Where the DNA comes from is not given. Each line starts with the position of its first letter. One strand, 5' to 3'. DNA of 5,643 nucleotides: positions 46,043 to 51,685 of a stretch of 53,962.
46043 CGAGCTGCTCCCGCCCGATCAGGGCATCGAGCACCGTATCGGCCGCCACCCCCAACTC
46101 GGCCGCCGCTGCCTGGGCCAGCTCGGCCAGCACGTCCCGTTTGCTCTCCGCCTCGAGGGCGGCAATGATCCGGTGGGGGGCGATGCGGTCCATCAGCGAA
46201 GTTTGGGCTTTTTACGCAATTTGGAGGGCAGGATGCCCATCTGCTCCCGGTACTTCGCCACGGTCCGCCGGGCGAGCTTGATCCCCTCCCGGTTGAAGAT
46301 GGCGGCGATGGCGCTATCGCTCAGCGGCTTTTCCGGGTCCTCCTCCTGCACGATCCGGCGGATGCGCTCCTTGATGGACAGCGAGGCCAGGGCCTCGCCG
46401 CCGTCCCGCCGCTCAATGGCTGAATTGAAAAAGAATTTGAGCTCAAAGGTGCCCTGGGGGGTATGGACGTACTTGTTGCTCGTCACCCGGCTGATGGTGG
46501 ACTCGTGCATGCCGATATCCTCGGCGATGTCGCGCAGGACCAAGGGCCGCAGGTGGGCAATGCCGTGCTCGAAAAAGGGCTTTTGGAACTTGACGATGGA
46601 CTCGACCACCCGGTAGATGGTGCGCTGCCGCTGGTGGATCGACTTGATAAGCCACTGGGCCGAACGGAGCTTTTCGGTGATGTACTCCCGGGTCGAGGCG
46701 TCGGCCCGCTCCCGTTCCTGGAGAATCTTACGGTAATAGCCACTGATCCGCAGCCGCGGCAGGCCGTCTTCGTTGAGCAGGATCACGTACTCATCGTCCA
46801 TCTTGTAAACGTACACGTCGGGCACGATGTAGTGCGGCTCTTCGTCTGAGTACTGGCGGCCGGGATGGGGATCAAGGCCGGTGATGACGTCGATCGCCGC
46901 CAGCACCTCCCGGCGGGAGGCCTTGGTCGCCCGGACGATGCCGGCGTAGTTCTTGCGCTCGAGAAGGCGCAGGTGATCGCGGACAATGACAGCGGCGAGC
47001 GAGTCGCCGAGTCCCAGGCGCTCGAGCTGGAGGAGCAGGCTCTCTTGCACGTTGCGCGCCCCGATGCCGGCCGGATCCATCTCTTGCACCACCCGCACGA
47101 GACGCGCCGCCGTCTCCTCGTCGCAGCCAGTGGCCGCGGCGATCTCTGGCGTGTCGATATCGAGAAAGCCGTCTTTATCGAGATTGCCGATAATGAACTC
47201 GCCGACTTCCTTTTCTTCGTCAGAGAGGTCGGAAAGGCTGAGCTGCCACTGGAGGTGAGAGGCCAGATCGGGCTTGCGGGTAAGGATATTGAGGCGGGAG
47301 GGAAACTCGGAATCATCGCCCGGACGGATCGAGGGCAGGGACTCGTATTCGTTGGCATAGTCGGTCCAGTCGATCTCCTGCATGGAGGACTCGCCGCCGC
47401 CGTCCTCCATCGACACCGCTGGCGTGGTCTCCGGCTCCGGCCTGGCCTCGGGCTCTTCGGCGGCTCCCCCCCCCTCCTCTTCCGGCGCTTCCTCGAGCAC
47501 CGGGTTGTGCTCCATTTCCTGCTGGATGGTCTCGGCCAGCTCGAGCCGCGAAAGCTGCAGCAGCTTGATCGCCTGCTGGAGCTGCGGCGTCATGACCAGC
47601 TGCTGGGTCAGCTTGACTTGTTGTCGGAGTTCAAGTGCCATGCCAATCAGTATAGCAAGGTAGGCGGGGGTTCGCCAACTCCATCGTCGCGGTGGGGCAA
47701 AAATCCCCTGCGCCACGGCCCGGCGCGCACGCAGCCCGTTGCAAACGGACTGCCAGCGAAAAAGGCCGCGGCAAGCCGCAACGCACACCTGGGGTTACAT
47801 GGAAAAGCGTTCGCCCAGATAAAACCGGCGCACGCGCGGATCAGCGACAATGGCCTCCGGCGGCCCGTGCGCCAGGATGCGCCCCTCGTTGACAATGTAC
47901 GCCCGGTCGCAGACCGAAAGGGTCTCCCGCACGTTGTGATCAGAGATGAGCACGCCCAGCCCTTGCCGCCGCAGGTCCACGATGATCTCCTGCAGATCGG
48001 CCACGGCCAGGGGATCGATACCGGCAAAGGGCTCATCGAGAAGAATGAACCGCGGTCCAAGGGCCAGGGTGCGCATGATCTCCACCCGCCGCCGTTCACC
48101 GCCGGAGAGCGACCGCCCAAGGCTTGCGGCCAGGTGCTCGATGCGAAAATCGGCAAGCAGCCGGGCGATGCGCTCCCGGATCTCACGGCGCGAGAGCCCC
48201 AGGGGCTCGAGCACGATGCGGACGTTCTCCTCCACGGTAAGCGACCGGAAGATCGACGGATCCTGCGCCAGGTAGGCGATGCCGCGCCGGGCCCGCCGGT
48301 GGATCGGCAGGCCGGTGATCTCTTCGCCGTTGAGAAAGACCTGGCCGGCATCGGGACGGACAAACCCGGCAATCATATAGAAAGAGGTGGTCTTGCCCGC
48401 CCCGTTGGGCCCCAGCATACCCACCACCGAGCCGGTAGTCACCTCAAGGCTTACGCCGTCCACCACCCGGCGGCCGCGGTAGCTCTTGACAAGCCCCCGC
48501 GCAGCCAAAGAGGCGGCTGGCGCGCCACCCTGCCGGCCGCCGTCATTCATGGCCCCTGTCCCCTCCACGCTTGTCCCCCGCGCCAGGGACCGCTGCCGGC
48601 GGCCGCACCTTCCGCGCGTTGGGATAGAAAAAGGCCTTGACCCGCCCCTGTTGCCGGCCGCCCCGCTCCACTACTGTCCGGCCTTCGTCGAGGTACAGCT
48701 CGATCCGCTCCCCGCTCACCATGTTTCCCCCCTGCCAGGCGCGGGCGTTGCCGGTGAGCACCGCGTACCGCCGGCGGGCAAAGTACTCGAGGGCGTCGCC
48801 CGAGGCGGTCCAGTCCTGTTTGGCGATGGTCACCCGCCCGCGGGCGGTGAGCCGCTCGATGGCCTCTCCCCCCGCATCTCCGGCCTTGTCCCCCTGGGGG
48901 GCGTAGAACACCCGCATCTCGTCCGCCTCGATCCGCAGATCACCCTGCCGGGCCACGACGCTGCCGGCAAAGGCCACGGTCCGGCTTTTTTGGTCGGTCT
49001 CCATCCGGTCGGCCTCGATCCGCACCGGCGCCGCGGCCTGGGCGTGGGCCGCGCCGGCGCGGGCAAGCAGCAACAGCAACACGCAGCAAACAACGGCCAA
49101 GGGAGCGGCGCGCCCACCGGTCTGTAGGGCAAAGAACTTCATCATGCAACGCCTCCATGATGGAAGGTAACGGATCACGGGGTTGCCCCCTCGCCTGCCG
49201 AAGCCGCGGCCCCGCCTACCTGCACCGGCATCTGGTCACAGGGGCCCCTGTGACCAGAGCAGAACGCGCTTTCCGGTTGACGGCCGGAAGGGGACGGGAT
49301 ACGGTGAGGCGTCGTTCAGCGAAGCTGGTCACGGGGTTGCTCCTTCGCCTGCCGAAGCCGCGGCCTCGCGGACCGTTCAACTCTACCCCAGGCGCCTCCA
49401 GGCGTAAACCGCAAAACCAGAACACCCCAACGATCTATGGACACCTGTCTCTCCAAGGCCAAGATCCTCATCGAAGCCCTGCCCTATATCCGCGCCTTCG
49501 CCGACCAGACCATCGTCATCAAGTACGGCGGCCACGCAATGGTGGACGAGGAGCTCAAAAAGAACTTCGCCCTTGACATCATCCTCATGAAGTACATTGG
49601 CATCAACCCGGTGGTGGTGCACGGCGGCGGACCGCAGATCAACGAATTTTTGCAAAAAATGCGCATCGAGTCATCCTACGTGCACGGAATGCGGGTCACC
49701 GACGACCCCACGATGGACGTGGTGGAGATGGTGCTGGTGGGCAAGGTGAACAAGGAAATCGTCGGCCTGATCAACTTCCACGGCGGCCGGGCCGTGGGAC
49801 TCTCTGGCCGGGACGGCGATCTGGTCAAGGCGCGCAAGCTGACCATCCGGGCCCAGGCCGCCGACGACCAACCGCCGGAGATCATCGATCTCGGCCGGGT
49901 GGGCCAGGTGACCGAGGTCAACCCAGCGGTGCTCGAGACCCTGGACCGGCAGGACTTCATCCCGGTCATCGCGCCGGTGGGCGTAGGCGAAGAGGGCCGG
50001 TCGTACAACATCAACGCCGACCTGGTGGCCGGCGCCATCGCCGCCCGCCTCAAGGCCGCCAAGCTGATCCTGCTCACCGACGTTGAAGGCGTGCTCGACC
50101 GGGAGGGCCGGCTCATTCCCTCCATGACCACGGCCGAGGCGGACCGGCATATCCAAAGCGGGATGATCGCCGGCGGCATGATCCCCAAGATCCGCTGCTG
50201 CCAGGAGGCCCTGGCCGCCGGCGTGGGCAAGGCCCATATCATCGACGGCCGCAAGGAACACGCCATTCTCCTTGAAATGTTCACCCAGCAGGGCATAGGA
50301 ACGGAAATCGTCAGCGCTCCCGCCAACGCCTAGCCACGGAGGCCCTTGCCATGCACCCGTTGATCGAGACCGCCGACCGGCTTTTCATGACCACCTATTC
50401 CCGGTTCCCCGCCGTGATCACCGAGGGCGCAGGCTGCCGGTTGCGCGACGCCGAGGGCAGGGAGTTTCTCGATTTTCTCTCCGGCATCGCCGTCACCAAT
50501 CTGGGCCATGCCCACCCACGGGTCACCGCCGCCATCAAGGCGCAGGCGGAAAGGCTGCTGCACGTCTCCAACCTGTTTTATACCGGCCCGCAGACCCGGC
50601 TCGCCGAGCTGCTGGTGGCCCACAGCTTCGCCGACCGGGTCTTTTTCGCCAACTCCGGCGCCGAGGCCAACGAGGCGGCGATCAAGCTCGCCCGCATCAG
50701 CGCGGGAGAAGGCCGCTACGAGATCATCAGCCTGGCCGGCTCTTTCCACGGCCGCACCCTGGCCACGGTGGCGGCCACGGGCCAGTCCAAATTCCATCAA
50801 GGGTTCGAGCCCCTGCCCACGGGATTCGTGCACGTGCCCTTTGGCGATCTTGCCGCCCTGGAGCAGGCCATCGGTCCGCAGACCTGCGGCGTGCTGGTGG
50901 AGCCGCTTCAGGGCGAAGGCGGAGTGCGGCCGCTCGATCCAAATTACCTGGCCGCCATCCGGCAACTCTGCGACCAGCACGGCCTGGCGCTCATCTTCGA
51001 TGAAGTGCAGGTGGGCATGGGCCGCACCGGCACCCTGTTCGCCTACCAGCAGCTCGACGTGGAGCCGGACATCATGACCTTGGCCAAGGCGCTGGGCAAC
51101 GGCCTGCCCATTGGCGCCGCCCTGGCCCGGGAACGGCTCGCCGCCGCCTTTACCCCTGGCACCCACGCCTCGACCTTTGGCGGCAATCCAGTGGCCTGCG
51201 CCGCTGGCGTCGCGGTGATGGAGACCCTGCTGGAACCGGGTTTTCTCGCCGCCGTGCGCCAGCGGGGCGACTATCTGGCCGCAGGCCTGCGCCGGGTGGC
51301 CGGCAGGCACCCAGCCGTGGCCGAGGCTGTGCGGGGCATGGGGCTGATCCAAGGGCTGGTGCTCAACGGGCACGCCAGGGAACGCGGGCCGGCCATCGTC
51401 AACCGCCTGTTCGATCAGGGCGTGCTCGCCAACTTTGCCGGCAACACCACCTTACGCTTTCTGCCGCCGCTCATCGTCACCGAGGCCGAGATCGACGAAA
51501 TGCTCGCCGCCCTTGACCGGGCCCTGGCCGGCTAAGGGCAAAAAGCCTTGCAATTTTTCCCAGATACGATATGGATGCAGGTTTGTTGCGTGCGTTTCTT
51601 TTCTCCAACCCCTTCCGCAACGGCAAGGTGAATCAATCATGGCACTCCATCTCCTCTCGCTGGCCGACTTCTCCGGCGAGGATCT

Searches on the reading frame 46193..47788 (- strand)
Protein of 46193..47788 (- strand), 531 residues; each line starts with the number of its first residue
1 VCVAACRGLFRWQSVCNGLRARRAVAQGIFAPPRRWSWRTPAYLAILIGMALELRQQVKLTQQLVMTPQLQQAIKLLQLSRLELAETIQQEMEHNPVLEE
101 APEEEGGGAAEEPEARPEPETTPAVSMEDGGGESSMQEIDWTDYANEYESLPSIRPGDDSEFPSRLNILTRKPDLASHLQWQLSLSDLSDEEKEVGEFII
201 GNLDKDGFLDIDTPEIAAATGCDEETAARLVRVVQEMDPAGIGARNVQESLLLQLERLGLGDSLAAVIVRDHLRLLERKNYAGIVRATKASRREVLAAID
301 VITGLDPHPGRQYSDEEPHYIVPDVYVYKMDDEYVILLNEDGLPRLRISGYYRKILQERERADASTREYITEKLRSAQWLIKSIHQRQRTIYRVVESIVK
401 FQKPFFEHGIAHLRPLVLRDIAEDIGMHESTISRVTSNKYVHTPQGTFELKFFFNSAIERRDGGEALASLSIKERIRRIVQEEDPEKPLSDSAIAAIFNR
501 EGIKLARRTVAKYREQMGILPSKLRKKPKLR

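Call 15: search_protein_families(library=pfam, proteins=[window:46193-47788:-], max_evalue=0.001)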
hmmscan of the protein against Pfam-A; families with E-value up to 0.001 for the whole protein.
window:46193-47788:- (531 aa): 3 families
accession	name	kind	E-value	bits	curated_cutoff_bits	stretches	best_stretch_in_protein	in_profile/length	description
PF04552.19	Sigma54_DBD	-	1e-61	207.8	22.8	1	368-527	2-160/160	Sigma-54, DNA binding domain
PF04963.19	Sigma54_CBD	-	1.2e-60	204.9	22.9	1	167-352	4-185/185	Sigma-54 factor, core binding domain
PF00309.25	Sigma54_AID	-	5.9e-18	64.9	23.8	1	55-100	1-46/46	Sigma-54 factor, Activator interacting domain (AID)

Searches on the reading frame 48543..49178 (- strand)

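Call 75: search_protein_families(library=pfam, proteins=[window:48543-49178:-], max_evalue=0.01)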
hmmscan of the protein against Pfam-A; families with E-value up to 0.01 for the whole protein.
window:48543-49178:- (211 aa): 1 family
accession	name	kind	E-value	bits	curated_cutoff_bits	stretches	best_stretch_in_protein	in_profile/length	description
PF03968.19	LptD_N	-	1.8e-24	86.6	20.4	1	54-166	2-112/113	LptA/(LptD N-terminal domain) LPS transport protein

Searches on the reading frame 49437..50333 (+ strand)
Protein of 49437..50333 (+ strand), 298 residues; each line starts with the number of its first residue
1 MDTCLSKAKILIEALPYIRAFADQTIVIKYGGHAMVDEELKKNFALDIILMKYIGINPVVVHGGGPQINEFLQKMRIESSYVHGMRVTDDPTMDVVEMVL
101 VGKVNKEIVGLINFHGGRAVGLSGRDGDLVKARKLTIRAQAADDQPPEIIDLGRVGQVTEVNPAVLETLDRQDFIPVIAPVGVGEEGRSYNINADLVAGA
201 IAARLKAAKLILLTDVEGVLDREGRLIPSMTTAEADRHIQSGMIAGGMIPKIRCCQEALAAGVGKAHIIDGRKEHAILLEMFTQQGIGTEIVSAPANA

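Call 75: search_protein_families(library=pfam, proteins=[window:49437-50333:+], max_evalue=0.01)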
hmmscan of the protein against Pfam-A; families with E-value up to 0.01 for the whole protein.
window:49437-50333:+ (298 aa): 1 family
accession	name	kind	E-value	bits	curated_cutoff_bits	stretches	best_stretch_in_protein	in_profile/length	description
PF00696.33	AA_kinase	-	9.6e-50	169.9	24.9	1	25-270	2-234/234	Amino acid kinase family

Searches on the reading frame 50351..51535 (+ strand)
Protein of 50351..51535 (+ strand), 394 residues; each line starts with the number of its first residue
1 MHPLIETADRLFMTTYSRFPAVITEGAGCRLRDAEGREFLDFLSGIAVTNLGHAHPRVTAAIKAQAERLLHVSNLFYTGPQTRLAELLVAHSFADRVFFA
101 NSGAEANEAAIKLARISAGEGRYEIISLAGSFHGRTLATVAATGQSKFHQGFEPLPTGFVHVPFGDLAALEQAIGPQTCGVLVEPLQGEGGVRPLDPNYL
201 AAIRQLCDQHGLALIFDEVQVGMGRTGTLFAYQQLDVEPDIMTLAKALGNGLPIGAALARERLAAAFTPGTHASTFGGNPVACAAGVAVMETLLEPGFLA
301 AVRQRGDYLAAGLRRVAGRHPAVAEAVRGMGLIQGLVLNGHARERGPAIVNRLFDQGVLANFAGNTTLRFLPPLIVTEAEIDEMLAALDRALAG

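Call 75: search_protein_families(library=pfam, proteins=[window:50351-51535:+], max_evalue=0.01)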
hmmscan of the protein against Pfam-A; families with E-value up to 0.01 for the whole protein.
window:50351-51535:+ (394 aa): 2 families
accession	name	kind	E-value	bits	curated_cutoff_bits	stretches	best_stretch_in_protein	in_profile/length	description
PF00202.27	Aminotran_3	-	9.5e-119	397.1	30.5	1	17-392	7-403/403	Aminotransferase class-III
PF00155.27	Aminotran_1_2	-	4.3e-05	23.3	19.7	1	55-305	17-278/361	Aminotransferase class I and II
